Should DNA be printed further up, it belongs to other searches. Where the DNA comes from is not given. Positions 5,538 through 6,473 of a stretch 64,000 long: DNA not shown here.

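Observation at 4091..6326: Thioester-domain adhesin with non-canonical VPDTS sorting motif, twin consensus promoters and a sortase lacking the conserved Arg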

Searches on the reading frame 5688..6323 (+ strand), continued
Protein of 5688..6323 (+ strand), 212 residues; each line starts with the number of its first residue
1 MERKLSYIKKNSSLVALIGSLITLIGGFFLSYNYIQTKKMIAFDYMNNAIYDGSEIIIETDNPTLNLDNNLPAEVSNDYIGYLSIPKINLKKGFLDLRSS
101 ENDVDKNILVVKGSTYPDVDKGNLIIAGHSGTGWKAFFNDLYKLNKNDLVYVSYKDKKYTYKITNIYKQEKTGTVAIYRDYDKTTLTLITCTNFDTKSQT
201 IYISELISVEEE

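Call 60: search_protein_families(library=pfam, proteins=[L098:3303-6023:+, L098:7125-7460:+, L098:2456-3151:+, L127:3519-5978:+, L160:2637-6023:+, L122:2631-6011:+, L127:8496-9713:+], max_evalue=0.0001)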
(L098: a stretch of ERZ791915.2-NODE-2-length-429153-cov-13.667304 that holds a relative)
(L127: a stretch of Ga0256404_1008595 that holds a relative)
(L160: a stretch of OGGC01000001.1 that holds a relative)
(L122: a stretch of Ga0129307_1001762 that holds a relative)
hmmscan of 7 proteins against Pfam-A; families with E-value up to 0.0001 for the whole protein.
L098:3303-6023:+ (907 aa): 6 families
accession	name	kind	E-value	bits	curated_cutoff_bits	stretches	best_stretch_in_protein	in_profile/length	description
PF17802.7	SpaA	-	2.8e-83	274.6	23.1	6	779-867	1-91/91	Prealbumin-like fold domain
PF11974.14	bMG3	-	2.6e-17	63.1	34.9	0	782-824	16-58/103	Bacterial alpha-2-macroglobulin MG3 domain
PF13620.12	CarboxypepD_reg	-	1.7e-13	51.2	32.3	0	699-741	10-52/82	Carboxypeptidase regulatory-like domain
PF17210.9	SdrD_B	-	7.1e-13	49.2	29.7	0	703-762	24-82/112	SdrD B-like domain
PF08341.16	TED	-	5.1e-07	30.5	22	1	63-136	1-75/102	Thioester domain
PF14686.12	fn3_3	-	5.8e-05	23.2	24.4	0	800-830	17-47/75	Polysaccharide lyase family 4, domain II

L098:7125-7460:+ (112 aa): 0 families

L098:2456-3151:+ (232 aa): 0 families

L127:3519-5978:+ (820 aa): 6 families
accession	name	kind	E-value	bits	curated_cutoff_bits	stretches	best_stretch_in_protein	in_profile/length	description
PF17802.7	SpaA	-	4e-67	222.8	23.1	5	691-778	1-90/91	Prealbumin-like fold domain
PF11974.14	bMG3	-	1.4e-13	51.1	34.9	0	393-426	26-59/103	Bacterial alpha-2-macroglobulin MG3 domain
PF17210.9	SdrD_B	-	3.1e-11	43.9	29.7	0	609-652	23-66/112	SdrD B-like domain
PF13620.12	CarboxypepD_reg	-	1.3e-09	38.7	32.3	0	395-434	14-54/82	Carboxypeptidase regulatory-like domain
PF08341.16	TED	-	1.5e-09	38.7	22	1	69-148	2-75/102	Thioester domain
PF23193.1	NOMO_3rd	-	6.4e-05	23.4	27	0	710-749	48-87/120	NOMO third transthyretin-like domain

L160:2637-6023:+ (1129 aa): 5 families
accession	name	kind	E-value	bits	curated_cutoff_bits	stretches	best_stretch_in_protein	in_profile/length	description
PF17802.7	SpaA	-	4.3e-106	347.8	23.1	8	1002-1090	1-91/91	Prealbumin-like fold domain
PF11974.14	bMG3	-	1.3e-15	57.6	34.9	0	1004-1048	15-59/103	Bacterial alpha-2-macroglobulin MG3 domain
PF17210.9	SdrD_B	-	5.5e-14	52.8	29.7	0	1014-1080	21-86/112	SdrD B-like domain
PF13620.12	CarboxypepD_reg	-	8.4e-09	36.1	32.3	0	922-963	10-51/82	Carboxypeptidase regulatory-like domain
PF08341.16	TED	-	7.2e-08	33.2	22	1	84-158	2-75/102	Thioester domain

L122:2631-6011:+ (1127 aa): 6 families
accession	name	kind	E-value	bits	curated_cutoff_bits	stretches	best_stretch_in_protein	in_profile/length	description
PF17802.7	SpaA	-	1.2e-101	333.5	23.1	8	908-1001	2-91/91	Prealbumin-like fold domain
PF11974.14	bMG3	-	2.1e-13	50.5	34.9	0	698-737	20-59/103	Bacterial alpha-2-macroglobulin MG3 domain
PF17210.9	SdrD_B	-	1.2e-11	45.2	29.7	0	703-759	21-76/112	SdrD B-like domain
PF08341.16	TED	-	4.7e-07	30.6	22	1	63-131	1-74/102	Thioester domain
PF13620.12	CarboxypepD_reg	-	1.2e-06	29.2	32.3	0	918-972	10-57/82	Carboxypeptidase regulatory-like domain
PF20610.3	TED_2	-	1.4e-05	25.5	27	1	50-114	17-79/131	Thioester domain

L127:8496-9713:+ (406 aa): 1 family
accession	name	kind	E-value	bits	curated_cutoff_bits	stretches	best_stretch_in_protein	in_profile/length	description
PF03432.20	Relaxase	-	1.4e-39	135.8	24.6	1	40-168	1-132/132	MobA/VirD2-like, nuclease domain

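Call 75: find_homologous_proteins(query=L098:6001-6657:+, max_evalue=1e-20)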
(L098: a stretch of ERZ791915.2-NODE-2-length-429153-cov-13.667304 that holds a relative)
Query L098:6001-6657:+ (219 aa): 2412 proteins with E <= 1e-20 among 2730 candidates; the best 120 are listed.
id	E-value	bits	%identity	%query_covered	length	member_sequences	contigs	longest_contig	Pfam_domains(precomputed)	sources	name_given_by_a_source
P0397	7.8e-130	448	95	100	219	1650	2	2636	PF04203.19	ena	-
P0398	1.8e-122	424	91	100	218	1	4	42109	PF04203.19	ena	-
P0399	1.1e-121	422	92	100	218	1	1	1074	PF04203.19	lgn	-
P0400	1.2e-121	421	90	100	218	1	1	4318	PF04203.19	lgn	-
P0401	1.5e-121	421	90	100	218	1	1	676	PF04203.19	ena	-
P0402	3.9e-121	420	90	100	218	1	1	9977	PF04203.19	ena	-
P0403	4.2e-121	420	90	100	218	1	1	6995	PF04203.19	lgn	-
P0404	4.4e-121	420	92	100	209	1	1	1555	PF04203.19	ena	-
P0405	7.0e-121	419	90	100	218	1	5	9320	PF04203.19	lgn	-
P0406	7.5e-121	419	90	100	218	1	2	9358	PF04203.19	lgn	-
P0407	9.6e-121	419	90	100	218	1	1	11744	PF04203.19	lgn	-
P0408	1.0e-120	418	90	100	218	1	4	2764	PF04203.19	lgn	-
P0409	2.1e-120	417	90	100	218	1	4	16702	PF04203.19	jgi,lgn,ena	-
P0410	3.4e-120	417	90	100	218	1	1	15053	PF04203.19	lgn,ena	-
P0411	3.9e-120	417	90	100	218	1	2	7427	PF04203.19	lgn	-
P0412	7.1e-120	416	90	100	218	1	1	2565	PF04203.19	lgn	-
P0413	8.5e-120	415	89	100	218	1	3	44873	PF04203.19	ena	-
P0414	8.6e-120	415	89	100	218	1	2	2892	PF04203.19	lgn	-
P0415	1.5e-119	415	89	100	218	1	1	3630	PF04203.19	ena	-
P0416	2.5e-119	414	89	100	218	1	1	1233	PF04203.19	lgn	-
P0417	8.7e-119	412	89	100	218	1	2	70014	PF04203.19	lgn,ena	-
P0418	1.4e-114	398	89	100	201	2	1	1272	PF04203.19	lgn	-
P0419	1.3e-112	392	83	100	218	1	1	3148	PF04203.19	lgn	-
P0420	5.5e-112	390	83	100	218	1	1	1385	PF04203.19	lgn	-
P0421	3.9e-111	387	82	100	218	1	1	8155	PF04203.19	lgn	-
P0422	6.9e-111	386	83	100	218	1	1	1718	PF04203.19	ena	-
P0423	1.4e-110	385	83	100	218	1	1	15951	PF04203.19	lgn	-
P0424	1.6e-110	385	82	100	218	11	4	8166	PF04203.19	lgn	-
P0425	1.7e-110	385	83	100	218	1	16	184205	PF04203.19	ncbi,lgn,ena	-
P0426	3.9e-110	384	83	100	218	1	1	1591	PF04203.19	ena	-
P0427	5.9e-110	383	84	93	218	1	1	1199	PF04203.19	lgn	-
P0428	9.2e-110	383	83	100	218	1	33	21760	PF04203.19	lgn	-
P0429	2.0e-109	382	80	100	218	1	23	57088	PF04203.19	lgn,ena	-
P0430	2.3e-109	381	81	100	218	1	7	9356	PF04203.19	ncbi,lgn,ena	-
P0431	2.5e-109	381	80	100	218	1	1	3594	PF04203.19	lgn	-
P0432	3.0e-109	381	80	100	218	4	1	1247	PF04203.19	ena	-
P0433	9.8e-109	379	81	100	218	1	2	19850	PF04203.19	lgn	-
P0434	1.6e-108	379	80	100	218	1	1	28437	PF04203.19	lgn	-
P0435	1.7e-108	379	80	100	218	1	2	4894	PF04203.19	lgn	-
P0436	2.6e-108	378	80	100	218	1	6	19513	PF04203.19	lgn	-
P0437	2.9e-108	378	80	100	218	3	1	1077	PF04203.19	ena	-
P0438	6.2e-108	377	80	100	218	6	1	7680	PF04203.19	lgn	-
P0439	2.7e-107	375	82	100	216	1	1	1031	PF04203.19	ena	-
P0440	2.9e-107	375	79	100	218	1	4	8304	PF04203.19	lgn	-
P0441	3.7e-107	374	80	100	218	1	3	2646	PF04203.19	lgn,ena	-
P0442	3.8e-107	374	80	100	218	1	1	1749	PF04203.19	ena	-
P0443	4.1e-107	374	80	100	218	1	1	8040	PF04203.19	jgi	-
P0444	4.8e-107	374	79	100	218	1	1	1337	PF04203.19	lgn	-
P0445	5.5e-107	374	81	93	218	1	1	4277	PF04203.19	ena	-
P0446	6.5e-107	373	81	93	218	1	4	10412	PF04203.19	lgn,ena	-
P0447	7.5e-107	373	81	93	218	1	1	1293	PF04203.19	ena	-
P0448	1.1e-106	373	80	93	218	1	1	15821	PF04203.19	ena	-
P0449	1.1e-106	373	82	93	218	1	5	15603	PF04203.19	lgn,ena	-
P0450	1.2e-106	373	80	100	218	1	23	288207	PF04203.19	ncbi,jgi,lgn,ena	-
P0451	1.2e-106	373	80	100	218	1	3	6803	PF04203.19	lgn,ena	-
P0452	1.3e-106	372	80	100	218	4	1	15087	PF04203.19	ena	-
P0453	1.3e-106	372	80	100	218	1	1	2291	PF04203.19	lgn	-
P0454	1.3e-106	372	81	93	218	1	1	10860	PF04203.19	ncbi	-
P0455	1.4e-106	372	81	93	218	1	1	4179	PF04203.19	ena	-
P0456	1.5e-106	372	80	100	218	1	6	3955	PF04203.19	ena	-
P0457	1.5e-106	372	79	100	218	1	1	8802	PF04203.19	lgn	-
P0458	1.5e-106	372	79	100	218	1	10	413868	PF04203.19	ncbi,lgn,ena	-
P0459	1.7e-106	372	81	93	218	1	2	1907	PF04203.19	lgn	-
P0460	1.9e-106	372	80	100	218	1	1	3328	PF04203.19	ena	-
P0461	2.1e-106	372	81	93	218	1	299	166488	PF04203.19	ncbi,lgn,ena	-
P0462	2.4e-106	372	81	93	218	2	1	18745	PF04203.19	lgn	-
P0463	2.6e-106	371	81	93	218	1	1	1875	PF04203.19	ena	-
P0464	2.6e-106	371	81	93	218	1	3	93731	PF04203.19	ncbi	-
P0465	2.9e-106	371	79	100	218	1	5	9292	PF04203.19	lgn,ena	-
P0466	3.1e-106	371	79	100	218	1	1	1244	PF04203.19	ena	-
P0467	3.3e-106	371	79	100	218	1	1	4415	PF04203.19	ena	-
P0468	3.5e-106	371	79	100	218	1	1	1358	PF04203.19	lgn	-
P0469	4.0e-106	371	79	100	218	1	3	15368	PF04203.19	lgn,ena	-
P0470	4.5e-106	371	81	93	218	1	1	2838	PF04203.19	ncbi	-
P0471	4.5e-106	371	79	100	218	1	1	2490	PF04203.19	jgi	-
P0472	4.8e-106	371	79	100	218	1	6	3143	PF04203.19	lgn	-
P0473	4.8e-106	371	79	100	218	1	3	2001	PF04203.19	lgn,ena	-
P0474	5.1e-106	370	80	93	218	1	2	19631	PF04203.19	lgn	-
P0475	5.1e-106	370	79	100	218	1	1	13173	PF04203.19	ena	-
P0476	5.1e-106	370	80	93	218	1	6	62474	PF04203.19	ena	-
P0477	5.8e-106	370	79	100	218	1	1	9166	PF04203.19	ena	-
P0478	5.8e-106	370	81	93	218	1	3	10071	PF04203.19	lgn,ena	-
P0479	6.9e-106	370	79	100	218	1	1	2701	PF04203.19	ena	-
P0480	7.7e-106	370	81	93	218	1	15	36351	PF04203.19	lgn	-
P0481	8.5e-106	370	80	93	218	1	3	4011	PF04203.19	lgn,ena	-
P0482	9.5e-106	370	79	100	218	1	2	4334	PF04203.19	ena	-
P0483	9.8e-106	370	80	93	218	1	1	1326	PF04203.19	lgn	-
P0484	1.0e-105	369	80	93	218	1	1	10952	PF04203.19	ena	-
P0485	1.2e-105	369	79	100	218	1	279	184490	PF04203.19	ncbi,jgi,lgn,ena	jgi:LPXTG-site transpeptidase (sortase) family protein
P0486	1.2e-105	369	79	100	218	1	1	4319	PF04203.19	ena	-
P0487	1.3e-105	369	79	100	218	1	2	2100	PF04203.19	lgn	-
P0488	1.4e-105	369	79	100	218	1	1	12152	PF04203.19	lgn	-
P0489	1.5e-105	369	80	93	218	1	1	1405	PF04203.19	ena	-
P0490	1.7e-105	369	80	93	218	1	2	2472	PF04203.19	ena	-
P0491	2.0e-105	369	80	93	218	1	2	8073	PF04203.19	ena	-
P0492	2.1e-105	368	79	100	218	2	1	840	PF04203.19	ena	-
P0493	2.1e-105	368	80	93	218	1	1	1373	PF04203.19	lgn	-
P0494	2.1e-105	368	81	93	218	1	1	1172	PF04203.19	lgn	-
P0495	2.5e-105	368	80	93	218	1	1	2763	PF04203.19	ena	-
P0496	2.5e-105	368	80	93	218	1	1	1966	PF04203.19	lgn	-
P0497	3.6e-105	368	80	93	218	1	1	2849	PF04203.19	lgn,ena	-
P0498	3.6e-105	368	79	100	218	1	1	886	PF04203.19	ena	-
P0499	3.7e-105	368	80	93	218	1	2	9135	PF04203.19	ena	-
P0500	3.8e-105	368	79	100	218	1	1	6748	PF04203.19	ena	-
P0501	3.8e-105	368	79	100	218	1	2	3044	PF04203.19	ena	-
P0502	3.8e-105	368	80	93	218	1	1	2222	PF04203.19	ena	-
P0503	4.4e-105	367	79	100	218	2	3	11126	PF04203.19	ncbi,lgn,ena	-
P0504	4.5e-105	367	80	93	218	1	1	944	PF04203.19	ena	-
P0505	5.1e-105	367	79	100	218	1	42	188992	PF04203.19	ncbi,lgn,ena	-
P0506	5.4e-105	367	80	93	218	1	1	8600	PF04203.19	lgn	-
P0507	5.9e-105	367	79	100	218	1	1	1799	PF04203.19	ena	-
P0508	6.7e-105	367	79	93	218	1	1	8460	PF04203.19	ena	-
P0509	7.2e-105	367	78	100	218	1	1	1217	PF04203.19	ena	-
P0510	1.0e-104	366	80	93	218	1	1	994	PF04203.19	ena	-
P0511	1.1e-104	366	79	100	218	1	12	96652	PF04203.19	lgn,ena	-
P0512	1.5e-104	366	79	93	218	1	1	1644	PF04203.19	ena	-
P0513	1.7e-104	365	78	100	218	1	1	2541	PF04203.19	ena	-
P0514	2.3e-104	365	79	100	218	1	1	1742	PF04203.19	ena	-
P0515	2.4e-104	365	80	93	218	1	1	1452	PF04203.19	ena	-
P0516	2.5e-104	365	79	93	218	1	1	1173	PF04203.19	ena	-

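Call 76: find_encoding_contigs(protein=P0485, flank=10000, max_places=5)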
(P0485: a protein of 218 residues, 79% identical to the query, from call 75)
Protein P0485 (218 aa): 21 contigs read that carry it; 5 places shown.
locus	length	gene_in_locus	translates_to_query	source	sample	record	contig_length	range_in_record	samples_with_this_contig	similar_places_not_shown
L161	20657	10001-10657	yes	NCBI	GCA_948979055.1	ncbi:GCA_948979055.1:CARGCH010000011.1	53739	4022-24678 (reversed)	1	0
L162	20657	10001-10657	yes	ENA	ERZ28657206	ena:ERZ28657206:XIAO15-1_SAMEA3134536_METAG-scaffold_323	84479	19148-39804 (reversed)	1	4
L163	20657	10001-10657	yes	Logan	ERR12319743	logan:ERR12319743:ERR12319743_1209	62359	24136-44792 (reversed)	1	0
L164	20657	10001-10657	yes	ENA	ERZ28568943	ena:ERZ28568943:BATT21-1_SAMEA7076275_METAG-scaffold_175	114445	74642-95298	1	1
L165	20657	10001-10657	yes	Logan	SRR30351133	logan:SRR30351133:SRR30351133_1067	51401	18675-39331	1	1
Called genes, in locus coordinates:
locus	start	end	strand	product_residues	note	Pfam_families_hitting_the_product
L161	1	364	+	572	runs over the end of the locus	-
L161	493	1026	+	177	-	PF13238:AAA_18 (weak), PF13671:AAA_33 (weak)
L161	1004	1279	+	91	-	-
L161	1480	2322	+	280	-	PF04383:KilA-N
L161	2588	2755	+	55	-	-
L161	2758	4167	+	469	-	-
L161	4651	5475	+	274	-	PF00142:Fer4_NifH, PF01656:CbiA, PF02374:ArsA_ATPase, PF06564:CBP_BcsQ, PF07015:VirC1 (faint), PF09140:MipZ, PF10609:ParA, PF13614:AAA_31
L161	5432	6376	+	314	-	PF02195:ParB_N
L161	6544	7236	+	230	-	-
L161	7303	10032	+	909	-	PF13620:CarboxypepD_reg (faint), PF17210:SdrD_B (faint), PF11974:bMG3 (faint), PF17802:SpaA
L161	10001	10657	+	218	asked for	PF04203:Sortase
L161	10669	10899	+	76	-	-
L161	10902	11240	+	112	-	-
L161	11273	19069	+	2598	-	PF28553:WH_1, PF28554:DUF8437, PF00176:SNF2-rel_dom (weak), PF04851:ResIII, PF28555:Helicase_dom, PF00271:Helicase_C (weak)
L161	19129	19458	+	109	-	PF20369:DUF6664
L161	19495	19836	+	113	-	PF20369:DUF6664 (weak)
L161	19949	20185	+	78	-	PF01381:HTH_3 (faint)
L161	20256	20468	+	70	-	PF14207:DpnD-PcfM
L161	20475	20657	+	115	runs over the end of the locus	PF12959:DUF3848 (weak)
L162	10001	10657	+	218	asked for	PF04203:Sortase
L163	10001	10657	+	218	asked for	PF04203:Sortase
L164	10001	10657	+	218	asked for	PF04203:Sortase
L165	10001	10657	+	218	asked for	PF04203:Sortase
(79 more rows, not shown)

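Call 78: search_protein_families(library=pfam, proteins=[L161:6544-7233:+, L161:10902-11237:+], max_evalue=0.001)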
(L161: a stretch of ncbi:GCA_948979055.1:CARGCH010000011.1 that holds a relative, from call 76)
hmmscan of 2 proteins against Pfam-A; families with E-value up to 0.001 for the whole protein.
L161:6544-7233:+ (230 aa): 0 families

L161:10902-11237:+ (112 aa): 0 families
